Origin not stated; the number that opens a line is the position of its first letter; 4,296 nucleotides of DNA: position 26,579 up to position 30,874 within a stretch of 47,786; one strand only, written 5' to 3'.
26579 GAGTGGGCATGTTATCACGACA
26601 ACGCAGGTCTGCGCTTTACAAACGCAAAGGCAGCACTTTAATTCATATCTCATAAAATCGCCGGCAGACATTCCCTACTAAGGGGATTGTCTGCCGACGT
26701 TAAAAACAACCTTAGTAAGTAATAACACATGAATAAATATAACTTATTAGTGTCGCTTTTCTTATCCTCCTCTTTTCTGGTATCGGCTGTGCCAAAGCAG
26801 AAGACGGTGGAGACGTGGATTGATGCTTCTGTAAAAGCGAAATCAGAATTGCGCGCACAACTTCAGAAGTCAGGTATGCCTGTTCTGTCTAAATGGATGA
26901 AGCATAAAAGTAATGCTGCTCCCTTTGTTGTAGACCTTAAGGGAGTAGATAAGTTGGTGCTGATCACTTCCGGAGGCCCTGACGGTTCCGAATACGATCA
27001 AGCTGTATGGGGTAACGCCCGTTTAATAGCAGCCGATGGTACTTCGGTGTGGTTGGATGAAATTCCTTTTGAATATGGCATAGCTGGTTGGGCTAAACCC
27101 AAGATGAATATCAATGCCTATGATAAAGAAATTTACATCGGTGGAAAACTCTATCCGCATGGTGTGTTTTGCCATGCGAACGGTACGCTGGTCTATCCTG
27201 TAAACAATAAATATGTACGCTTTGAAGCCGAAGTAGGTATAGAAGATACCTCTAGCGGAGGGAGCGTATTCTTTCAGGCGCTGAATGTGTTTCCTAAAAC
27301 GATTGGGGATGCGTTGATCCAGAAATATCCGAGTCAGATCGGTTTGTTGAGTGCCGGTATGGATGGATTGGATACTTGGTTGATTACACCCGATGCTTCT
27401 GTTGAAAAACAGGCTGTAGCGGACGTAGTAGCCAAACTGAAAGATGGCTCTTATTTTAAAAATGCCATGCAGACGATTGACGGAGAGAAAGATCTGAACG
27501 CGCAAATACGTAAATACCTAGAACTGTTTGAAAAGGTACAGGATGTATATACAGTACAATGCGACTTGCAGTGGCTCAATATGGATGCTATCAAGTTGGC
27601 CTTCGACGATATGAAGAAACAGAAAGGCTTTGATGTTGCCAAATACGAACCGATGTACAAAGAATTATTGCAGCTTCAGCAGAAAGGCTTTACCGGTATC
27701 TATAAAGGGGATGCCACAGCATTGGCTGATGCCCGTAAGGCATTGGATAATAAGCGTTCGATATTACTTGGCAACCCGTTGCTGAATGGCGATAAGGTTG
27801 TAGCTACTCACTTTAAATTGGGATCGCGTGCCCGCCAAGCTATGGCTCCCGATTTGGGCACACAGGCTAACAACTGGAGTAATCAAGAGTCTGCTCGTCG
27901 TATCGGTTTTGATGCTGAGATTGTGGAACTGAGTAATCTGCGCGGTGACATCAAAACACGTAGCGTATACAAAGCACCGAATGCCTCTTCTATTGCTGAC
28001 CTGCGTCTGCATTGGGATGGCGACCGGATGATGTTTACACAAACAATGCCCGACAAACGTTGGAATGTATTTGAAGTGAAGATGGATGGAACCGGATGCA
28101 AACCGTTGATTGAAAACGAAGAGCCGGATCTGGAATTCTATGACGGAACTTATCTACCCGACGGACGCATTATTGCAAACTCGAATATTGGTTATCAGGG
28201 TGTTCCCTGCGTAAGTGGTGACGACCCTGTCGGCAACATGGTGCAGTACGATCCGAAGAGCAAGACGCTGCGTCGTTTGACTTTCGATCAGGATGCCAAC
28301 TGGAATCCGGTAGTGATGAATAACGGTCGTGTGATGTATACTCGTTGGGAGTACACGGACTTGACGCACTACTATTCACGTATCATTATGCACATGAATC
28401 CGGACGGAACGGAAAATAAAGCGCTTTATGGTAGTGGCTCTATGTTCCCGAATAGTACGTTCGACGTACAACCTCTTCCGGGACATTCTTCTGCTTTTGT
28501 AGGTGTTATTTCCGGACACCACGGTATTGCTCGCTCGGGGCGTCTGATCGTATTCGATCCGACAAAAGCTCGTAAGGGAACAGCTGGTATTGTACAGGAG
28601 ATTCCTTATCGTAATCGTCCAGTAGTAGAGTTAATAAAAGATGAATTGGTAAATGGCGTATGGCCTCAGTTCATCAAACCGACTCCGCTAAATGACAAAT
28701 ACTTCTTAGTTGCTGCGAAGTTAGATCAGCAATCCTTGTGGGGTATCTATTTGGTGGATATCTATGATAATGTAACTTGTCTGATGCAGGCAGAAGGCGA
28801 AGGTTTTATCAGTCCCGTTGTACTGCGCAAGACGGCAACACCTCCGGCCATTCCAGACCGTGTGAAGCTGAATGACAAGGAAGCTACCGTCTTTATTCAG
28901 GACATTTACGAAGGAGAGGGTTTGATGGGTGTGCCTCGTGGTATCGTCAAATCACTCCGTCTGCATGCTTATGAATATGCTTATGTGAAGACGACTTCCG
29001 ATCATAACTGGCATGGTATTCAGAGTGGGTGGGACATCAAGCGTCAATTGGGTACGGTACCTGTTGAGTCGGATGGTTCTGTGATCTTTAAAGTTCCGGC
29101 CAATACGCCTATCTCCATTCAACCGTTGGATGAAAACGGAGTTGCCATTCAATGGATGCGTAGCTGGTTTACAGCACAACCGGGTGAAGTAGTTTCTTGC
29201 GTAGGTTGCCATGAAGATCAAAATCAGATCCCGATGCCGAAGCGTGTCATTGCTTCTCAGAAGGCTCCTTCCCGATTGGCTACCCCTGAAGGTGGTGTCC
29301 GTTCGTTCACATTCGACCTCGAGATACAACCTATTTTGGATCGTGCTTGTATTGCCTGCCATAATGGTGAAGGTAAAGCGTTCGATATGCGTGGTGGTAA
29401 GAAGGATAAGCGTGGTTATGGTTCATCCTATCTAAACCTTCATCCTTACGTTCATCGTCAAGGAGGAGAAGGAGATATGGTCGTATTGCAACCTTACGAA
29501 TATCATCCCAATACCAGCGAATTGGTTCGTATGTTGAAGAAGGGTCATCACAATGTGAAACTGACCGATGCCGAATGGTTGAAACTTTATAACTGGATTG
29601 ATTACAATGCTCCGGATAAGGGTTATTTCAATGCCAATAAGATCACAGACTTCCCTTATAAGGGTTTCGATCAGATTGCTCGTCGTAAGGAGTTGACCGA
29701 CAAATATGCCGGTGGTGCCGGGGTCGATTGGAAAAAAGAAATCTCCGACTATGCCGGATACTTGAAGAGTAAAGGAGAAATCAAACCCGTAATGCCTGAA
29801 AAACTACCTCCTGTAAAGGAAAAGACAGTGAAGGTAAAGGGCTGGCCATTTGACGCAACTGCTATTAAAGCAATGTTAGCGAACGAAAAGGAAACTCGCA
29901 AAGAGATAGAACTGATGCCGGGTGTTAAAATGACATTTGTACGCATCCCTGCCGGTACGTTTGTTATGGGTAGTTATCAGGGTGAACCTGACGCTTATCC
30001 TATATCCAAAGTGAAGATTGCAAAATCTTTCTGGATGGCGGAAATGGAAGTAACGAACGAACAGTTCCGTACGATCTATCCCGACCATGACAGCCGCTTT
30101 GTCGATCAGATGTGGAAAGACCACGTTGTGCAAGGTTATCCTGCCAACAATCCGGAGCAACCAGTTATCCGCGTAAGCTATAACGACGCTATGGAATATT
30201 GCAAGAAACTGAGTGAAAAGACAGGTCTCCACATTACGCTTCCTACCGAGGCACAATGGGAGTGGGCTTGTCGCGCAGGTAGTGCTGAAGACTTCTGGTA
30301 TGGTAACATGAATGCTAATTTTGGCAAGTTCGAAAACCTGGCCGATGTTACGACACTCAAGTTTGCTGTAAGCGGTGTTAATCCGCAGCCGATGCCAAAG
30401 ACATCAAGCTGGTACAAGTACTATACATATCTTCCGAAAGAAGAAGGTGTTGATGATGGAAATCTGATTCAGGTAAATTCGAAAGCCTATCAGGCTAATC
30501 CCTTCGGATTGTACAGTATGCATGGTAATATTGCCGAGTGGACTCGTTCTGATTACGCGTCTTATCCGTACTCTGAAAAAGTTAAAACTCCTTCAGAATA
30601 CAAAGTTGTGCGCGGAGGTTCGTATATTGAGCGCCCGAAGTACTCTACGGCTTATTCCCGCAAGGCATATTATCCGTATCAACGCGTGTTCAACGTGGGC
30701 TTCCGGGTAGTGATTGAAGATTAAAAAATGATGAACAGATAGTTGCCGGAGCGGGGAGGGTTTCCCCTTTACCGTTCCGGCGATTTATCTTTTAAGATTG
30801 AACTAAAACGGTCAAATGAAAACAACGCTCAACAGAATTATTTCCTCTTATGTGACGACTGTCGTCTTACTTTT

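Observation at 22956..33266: Possible hydrazine-synthase-like two-protein haem complex with its own cytochrome c synthase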

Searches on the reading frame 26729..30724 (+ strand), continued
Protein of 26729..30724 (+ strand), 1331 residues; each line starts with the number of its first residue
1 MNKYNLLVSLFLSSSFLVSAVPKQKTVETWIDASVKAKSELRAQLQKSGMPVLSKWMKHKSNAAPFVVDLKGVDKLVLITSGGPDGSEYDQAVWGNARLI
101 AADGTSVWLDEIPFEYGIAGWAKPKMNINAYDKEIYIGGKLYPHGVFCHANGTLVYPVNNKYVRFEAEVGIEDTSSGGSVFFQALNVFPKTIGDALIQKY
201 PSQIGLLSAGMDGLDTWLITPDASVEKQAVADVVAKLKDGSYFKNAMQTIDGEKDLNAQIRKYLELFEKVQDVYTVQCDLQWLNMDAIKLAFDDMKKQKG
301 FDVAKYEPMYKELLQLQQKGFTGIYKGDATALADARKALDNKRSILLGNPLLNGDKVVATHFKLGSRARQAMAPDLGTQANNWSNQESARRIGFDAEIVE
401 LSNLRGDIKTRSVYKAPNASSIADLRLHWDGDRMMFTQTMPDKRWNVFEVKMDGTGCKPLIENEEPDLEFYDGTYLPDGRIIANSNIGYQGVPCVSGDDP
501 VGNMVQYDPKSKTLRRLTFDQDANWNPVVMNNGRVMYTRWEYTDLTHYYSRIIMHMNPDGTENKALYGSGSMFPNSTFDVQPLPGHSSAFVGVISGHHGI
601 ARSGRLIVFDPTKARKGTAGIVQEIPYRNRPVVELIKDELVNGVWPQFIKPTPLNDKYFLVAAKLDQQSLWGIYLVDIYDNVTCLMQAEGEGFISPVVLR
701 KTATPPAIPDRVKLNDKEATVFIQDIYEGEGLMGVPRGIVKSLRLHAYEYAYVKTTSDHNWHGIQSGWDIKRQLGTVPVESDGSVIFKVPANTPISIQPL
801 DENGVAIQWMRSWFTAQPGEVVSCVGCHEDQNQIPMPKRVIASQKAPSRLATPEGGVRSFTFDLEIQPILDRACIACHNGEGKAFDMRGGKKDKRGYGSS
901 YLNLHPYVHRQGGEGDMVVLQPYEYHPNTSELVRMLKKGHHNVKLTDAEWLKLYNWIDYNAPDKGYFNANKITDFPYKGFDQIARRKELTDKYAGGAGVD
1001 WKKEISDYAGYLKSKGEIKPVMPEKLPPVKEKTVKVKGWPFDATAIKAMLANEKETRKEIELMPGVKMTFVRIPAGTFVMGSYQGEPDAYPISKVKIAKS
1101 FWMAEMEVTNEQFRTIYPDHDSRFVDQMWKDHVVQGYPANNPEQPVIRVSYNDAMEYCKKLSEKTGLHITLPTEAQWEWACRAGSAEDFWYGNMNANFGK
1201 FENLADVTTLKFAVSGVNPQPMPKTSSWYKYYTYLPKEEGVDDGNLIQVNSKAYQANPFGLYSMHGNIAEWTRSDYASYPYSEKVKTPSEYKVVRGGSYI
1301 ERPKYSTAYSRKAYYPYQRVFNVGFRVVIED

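Call 31: find_encoding_contigs(protein=P0035, flank=10000, max_places=2)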
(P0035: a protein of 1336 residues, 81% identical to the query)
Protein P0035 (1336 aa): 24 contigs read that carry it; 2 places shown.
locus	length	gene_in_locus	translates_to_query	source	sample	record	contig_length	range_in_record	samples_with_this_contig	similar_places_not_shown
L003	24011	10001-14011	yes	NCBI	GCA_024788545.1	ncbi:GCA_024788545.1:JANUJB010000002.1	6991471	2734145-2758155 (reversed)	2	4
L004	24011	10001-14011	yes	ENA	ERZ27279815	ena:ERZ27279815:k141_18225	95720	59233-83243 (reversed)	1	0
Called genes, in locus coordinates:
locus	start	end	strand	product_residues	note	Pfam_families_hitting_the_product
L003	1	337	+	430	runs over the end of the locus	PF02321:OEP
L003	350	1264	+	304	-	PF25917:BSH_RND (weak)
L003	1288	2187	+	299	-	PF00005:ABC_tran, PF13304:AAA_21 (weak), PF13732:DrrA1-3_C (weak)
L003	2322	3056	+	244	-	PF00005:ABC_tran, PF13304:AAA_21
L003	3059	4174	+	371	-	PF12679:ABC2_membrane_2, PF12698:ABC2_membrane_3, PF01061:ABC2_membrane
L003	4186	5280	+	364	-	PF12679:ABC2_membrane_2, PF12698:ABC2_membrane_3, PF01061:ABC2_membrane, PF12730:ABC2_membrane_4 (weak)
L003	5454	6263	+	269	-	PF09339:HTH_IclR, PF01614:IclR_C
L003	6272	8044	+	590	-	PF02239:Cytochrom_D1 (faint), PF10282:Lactonase (faint), PF21783:YNCE (faint)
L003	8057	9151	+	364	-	PF01042:Ribonuc_L-PSP (faint), PF21168:FkbO_Hyg5-like_N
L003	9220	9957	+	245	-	-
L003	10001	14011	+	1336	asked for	PF08305:NPCBM, PF18582:HZS_alpha, PF03781:FGE-sulfatase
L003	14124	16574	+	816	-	PF05140:ResB, PF01578:Cytochrom_C_asm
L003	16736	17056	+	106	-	-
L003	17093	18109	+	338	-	PF02733:Dak1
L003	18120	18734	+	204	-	PF02734:Dak2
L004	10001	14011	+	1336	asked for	PF08305:NPCBM, PF18582:HZS_alpha, PF03781:FGE-sulfatase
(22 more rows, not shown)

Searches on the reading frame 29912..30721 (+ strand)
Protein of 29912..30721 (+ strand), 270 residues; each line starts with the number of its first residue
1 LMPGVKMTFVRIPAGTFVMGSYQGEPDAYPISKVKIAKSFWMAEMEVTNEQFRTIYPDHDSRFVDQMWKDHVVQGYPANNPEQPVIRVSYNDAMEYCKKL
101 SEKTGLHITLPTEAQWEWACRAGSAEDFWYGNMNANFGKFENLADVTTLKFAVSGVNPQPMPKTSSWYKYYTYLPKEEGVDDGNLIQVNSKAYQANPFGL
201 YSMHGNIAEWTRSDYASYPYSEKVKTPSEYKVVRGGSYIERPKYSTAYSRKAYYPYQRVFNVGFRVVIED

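Call 84: search_solved_structures(query=window:29912-30721:+, max_evalue=0.000001, show_alignments=4)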
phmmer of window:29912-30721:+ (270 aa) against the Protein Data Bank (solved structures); distinct sequences matched with E-value up to 0.000001: 20.
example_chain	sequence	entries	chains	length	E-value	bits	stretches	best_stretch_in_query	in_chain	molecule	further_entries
5hha_A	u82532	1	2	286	1e-17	67.7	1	10-129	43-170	PvdO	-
7spq_A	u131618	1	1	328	6.3e-15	58.6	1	35-132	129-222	Serine/threonine kinase ToxD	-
2afy_X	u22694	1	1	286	1.2e-13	54.4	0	79-133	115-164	Sulfatase modifying factor 1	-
2aft_X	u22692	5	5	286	1.6e-13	54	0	79-134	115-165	Sulfatase modifying factor 1 | Sulfatase-modifying factor 1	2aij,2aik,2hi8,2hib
31dc_A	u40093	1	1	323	2e-13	53.6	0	79-134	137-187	Formylglycine-generating enzyme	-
6muj_A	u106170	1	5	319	2.8e-13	53.2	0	175-266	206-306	Formylglycine-generating enzyme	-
2aii_X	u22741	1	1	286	3.1e-13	53.1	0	79-134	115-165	Sulfatase modifying factor 1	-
1y1e_X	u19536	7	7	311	3.4e-13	52.9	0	79-134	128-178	C-alpha-formyglycine-generating enzyme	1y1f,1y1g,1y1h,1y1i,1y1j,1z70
5ssy_A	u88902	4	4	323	3.8e-13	52.8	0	79-134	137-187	Formylglycine-generating enzyme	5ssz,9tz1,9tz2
2q17_A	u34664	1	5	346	4.5e-13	52.5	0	175-266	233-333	formylglycine generating enzyme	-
5ssx_A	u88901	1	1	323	8.9e-13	51.5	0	79-134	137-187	Formylglycine-generating enzyme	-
8aru_A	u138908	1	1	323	2.3e-12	50.2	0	79-134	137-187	Formylglycine-generating enzyme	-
9myj_B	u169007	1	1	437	4.7e-12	49.2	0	180-244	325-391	Lipoprotein, putative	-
9p6h_B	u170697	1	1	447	5.2e-12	49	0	180-244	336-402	Lipoprotein, putative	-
9mzu_A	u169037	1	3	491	7e-12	48.6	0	180-244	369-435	PorK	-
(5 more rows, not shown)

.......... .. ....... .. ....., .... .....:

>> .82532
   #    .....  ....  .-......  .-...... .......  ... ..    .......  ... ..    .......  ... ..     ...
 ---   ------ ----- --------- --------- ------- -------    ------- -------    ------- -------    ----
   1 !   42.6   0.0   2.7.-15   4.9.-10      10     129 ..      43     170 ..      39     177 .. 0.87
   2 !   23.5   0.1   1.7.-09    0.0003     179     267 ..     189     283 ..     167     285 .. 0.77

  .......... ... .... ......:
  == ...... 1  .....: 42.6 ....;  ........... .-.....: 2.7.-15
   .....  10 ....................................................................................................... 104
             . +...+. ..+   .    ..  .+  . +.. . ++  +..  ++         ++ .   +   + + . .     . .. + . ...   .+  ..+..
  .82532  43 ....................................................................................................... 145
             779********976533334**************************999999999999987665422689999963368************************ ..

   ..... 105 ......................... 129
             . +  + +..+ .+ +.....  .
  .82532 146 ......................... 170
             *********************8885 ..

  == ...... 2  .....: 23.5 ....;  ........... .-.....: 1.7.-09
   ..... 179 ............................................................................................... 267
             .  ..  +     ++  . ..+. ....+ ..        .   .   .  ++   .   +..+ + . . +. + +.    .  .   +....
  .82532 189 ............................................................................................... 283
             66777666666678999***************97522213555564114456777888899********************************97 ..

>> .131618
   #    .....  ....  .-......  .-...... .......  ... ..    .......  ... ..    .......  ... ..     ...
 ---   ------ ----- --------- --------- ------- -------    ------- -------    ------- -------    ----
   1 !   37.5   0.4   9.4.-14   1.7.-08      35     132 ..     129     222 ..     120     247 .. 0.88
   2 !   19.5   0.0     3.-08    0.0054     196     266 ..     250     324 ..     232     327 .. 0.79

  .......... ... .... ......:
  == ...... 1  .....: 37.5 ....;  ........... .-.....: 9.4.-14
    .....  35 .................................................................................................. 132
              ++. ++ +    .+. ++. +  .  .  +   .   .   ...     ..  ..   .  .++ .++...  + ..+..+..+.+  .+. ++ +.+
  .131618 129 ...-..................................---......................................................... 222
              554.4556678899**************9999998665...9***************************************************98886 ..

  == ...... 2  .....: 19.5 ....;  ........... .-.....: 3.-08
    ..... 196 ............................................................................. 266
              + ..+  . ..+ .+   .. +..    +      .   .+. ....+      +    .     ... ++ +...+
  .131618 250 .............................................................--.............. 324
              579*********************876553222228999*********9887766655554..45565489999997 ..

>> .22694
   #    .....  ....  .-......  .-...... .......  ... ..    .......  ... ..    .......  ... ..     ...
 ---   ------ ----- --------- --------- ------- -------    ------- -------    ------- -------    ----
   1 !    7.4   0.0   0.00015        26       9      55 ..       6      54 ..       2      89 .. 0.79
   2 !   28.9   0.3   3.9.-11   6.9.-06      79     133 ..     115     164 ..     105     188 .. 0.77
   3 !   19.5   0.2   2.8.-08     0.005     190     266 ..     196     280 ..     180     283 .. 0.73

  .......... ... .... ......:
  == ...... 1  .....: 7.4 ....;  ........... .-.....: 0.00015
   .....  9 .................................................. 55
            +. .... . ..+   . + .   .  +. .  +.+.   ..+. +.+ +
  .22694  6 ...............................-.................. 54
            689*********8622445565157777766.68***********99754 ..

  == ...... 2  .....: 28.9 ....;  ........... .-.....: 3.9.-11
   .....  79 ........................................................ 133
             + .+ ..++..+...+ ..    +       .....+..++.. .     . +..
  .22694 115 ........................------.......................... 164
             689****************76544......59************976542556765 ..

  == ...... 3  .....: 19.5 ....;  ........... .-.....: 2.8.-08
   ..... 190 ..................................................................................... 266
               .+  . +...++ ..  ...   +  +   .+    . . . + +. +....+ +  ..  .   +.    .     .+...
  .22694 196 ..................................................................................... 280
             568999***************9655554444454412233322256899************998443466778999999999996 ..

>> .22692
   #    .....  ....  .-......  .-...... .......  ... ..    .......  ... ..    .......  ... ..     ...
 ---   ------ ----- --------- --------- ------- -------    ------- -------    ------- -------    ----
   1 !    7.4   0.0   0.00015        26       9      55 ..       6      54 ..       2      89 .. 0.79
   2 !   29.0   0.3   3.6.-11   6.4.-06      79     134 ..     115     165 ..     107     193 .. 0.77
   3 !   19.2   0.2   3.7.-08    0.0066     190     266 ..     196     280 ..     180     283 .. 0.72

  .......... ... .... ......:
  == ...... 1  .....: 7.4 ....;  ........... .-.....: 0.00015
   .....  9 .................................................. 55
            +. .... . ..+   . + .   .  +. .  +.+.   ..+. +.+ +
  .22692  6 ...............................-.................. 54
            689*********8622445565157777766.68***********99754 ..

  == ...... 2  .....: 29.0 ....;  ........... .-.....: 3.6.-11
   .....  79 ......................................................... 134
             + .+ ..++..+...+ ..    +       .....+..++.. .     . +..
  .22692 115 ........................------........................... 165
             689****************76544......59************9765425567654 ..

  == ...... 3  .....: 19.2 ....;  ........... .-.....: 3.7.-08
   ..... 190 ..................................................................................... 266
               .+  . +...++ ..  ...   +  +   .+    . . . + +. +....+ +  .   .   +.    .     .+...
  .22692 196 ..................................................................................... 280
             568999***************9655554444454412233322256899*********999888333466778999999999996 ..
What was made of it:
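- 29933..30712 (+): FGE-sulfatase-like (PvdO-like) domain of A, lacking the FGE catalytic cysteines. Cys336 and Cys341 of human FGE align with Glu and Ser (call 84).
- On Formylglycine-generating enzyme (FGE/SUMF1): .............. aligns with GGSYM(C)HRSY(C)YRY, so Cys336 becomes Glu and Cys341 becomes Ser (call 84).
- Tried and rejected: True FGE activity of the C-terminal domain of A was rejected, because both catalytic Cys are replaced (call 84).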
